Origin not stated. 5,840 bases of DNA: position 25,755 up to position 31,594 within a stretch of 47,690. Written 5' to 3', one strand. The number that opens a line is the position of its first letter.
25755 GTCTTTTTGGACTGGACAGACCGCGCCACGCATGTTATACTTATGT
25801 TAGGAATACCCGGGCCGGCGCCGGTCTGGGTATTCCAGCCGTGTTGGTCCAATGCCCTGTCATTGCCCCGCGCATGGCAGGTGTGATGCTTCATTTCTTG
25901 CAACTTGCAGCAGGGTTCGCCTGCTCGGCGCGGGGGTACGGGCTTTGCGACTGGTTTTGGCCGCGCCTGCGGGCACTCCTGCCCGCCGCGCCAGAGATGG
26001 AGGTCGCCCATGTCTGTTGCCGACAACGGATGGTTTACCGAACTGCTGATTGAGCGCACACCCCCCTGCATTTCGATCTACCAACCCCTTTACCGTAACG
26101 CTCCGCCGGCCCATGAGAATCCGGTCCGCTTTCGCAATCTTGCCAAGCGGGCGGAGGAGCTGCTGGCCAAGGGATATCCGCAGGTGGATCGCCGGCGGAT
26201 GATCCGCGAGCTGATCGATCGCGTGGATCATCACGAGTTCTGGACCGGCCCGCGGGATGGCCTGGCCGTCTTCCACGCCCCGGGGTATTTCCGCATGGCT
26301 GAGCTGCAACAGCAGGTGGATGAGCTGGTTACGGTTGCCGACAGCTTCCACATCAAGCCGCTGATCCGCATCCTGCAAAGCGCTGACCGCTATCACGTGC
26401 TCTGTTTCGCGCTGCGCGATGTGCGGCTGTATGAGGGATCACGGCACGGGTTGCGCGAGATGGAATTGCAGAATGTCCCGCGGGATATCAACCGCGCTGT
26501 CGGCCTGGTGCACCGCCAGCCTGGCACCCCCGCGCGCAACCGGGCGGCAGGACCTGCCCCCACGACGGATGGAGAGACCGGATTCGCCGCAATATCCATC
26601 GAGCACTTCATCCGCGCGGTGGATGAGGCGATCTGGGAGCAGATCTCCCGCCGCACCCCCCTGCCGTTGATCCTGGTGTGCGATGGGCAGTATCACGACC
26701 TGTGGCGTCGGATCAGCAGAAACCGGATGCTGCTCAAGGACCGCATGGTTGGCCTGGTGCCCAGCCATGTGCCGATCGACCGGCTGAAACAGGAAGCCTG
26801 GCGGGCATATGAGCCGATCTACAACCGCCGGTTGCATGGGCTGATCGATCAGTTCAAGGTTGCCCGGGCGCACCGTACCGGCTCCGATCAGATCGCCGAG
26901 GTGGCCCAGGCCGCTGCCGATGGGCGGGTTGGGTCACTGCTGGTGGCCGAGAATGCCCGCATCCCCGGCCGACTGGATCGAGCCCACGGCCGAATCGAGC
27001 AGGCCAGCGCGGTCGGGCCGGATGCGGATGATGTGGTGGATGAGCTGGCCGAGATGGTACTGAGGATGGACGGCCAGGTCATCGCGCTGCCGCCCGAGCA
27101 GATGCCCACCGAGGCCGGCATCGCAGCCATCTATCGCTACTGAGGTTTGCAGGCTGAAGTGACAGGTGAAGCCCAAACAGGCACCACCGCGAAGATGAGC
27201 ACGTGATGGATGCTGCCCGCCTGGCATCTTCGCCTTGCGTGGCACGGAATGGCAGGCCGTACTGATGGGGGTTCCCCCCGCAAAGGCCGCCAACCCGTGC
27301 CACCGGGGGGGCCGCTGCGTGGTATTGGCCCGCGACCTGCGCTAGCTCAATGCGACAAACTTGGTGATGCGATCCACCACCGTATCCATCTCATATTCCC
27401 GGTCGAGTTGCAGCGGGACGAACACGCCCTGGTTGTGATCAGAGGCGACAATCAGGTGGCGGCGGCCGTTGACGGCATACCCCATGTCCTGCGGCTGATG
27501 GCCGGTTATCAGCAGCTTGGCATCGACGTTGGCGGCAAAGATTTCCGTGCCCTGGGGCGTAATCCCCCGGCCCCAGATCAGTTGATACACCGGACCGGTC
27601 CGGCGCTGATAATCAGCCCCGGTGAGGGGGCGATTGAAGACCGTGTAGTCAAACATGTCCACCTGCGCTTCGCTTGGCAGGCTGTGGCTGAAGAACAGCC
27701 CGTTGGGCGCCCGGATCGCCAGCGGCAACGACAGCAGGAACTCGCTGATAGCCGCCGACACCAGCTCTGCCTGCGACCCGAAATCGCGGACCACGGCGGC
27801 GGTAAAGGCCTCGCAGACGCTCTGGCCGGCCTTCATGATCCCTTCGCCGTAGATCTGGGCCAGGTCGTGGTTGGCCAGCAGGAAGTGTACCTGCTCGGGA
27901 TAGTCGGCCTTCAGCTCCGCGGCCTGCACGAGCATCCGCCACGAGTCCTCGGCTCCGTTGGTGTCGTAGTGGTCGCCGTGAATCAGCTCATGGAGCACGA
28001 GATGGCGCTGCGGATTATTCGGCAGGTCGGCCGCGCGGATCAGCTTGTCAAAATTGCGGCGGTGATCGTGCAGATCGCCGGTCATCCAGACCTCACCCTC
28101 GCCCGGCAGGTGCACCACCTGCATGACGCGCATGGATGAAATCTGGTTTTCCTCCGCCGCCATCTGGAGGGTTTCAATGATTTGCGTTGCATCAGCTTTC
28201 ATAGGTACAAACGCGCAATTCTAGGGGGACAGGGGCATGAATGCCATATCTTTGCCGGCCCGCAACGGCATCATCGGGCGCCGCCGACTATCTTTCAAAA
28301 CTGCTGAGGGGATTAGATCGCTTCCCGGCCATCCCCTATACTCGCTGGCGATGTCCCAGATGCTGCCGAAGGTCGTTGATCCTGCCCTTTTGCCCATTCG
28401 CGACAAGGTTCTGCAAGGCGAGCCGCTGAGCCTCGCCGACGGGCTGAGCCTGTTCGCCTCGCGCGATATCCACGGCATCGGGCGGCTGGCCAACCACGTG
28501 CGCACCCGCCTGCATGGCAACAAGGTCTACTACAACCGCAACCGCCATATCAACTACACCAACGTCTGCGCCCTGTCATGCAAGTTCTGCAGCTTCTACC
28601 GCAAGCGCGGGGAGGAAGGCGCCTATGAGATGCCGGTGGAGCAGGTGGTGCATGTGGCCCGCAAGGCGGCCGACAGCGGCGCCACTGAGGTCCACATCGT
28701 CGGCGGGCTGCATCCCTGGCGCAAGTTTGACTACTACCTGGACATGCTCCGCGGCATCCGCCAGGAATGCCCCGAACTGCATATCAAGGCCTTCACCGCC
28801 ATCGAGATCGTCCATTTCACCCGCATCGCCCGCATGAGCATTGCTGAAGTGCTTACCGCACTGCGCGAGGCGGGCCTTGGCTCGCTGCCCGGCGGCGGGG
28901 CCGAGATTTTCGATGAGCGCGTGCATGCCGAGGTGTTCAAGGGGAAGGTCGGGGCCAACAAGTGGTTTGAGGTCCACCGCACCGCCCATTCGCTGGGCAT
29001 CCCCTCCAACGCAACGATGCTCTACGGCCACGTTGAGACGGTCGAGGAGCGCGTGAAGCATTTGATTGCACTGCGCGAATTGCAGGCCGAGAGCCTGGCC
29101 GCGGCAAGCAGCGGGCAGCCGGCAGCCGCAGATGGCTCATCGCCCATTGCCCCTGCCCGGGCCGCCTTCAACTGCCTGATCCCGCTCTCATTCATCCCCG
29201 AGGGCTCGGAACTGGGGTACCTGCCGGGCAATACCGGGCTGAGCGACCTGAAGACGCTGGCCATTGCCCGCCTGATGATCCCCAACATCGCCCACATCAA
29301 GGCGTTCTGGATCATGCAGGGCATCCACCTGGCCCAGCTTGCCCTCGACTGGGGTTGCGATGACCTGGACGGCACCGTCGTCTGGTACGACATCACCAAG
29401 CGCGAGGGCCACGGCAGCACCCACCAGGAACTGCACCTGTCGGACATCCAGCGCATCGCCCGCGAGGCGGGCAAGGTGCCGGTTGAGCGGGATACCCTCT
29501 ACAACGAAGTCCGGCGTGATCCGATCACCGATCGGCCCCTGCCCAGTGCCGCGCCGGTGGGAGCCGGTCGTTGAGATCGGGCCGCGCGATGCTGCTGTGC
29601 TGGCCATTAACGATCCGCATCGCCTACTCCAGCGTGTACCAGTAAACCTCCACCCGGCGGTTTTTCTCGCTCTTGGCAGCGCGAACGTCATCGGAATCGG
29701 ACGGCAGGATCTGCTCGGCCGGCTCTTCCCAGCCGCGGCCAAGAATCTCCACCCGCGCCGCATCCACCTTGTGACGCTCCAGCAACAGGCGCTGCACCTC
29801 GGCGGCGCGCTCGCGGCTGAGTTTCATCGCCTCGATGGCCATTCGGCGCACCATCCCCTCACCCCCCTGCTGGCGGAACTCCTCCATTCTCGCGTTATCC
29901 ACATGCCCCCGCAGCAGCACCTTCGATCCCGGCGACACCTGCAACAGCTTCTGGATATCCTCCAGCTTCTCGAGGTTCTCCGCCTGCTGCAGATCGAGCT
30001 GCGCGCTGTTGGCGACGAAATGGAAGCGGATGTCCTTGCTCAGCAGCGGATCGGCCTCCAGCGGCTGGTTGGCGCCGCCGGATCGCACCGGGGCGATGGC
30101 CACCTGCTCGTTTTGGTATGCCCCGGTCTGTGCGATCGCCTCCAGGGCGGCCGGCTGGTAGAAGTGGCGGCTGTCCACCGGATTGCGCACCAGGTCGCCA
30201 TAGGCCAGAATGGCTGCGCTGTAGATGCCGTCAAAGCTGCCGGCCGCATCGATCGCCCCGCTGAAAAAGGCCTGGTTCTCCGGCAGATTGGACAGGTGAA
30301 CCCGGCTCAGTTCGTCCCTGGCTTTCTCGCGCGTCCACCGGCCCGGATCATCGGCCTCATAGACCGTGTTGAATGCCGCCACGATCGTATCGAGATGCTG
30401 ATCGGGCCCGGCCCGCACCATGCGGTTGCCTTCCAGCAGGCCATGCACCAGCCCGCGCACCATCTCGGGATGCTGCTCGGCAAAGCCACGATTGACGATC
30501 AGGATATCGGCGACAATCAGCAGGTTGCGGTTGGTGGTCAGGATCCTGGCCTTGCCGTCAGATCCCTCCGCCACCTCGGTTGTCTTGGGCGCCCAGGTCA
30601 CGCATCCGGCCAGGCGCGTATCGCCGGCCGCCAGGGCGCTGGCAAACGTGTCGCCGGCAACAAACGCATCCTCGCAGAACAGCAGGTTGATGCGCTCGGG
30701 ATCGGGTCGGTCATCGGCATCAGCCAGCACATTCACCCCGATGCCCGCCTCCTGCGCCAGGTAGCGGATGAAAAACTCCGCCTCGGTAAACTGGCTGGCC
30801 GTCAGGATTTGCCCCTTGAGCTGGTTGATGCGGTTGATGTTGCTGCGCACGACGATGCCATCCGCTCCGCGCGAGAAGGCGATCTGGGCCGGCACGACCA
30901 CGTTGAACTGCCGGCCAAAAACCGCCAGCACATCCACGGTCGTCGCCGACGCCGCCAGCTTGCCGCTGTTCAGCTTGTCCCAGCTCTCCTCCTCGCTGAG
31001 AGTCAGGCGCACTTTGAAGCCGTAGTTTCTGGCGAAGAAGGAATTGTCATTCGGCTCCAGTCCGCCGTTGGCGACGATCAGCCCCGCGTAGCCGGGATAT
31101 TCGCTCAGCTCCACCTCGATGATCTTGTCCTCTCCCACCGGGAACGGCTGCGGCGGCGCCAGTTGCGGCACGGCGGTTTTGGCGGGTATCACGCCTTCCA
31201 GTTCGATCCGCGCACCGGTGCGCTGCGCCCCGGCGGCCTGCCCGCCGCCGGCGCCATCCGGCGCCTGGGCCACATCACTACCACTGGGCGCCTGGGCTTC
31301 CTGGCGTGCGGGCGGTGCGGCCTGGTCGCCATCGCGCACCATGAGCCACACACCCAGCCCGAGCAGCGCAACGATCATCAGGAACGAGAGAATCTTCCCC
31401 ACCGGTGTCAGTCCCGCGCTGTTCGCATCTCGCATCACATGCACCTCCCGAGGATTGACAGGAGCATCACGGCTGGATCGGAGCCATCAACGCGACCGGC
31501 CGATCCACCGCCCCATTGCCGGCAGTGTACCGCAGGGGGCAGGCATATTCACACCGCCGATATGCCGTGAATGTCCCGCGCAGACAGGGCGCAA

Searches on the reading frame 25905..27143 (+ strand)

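Call 19: search_protein_families(library=pfam, proteins=[window:25905-27143:+])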
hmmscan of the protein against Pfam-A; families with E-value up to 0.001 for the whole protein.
window:25905-27143:+ (412 aa): 4 families
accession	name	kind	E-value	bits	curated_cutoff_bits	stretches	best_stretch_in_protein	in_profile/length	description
PF18845.6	baeRF_family3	-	2.7e-31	109.6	31.5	1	162-341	1-168/168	Bacterial archaeo-eukaryotic release factor family 3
PF18848.6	baeRF_family6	-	3.4e-13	50.6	27.5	1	162-302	2-147/149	Bacterial archaeo-eukaryotic release factor family 6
PF18849.6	baeRF_family7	-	2.9e-10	40.9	27.2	1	163-304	1-144/144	Bacterial archaeo-eukaryotic release factor family 7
PF18855.6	baeRF_family11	-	4.5e-08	34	27.2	1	163-298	4-129/139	Bacterial archaeo-eukaryotic release factor family 11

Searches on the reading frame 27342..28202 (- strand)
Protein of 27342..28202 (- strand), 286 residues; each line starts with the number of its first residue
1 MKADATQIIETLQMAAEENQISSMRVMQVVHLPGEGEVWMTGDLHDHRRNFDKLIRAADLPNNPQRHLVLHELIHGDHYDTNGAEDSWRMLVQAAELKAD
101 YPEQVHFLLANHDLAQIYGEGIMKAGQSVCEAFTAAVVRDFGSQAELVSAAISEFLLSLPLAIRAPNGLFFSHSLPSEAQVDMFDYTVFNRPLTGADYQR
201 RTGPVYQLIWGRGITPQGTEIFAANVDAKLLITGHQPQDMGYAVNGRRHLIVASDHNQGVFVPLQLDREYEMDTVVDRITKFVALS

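Call 19: search_protein_families(library=pfam, proteins=[window:27342-28202:-])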
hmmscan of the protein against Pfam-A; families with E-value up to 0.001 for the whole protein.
window:27342-28202:- (286 aa): 1 family
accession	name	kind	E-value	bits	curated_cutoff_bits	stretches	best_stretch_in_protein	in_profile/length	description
PF00149.33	Metallophos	-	2e-07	32.1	21.5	1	38-238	3-190/191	Calcineurin-like phosphoesterase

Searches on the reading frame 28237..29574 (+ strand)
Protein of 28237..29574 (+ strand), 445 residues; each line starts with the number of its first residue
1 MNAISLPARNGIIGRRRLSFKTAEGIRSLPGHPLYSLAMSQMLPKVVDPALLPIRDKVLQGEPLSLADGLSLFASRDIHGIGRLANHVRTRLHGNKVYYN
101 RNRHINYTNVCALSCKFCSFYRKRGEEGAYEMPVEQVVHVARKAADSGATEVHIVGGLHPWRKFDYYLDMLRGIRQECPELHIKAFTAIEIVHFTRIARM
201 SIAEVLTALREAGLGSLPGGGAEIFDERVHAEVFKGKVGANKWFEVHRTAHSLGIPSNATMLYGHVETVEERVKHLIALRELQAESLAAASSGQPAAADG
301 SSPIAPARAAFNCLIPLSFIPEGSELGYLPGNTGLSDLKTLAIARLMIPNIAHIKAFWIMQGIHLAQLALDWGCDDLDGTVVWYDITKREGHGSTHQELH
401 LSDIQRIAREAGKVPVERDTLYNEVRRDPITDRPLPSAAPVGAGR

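Call 19: search_protein_families(library=pfam, proteins=[window:28237-29574:+])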
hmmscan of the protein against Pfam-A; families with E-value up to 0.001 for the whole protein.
window:28237-29574:+ (445 aa): 3 families
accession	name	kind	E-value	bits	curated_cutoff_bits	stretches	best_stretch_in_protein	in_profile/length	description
PF04055.27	Radical_SAM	-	4.7e-20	72.9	29.5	1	105-276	1-163/166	Radical SAM superfamily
PF19288.4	CofH_C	-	1.2e-09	38.4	27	1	311-424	4-118/125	CofH/MqnC C-terminal region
PF13353.11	Fer4_12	-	0.00011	22.9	22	1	103-202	7-105/137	4Fe-4S single cluster domain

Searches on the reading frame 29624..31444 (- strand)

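Call 19: search_protein_families(library=pfam, proteins=[window:29624-31444:-])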
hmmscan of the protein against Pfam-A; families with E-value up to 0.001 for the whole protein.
window:29624-31444:- (606 aa): 1 family
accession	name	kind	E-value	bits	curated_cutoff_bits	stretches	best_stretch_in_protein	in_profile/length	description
PF00691.25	OmpA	-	2.3e-10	41.1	27.2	1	476-577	2-86/98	OmpA family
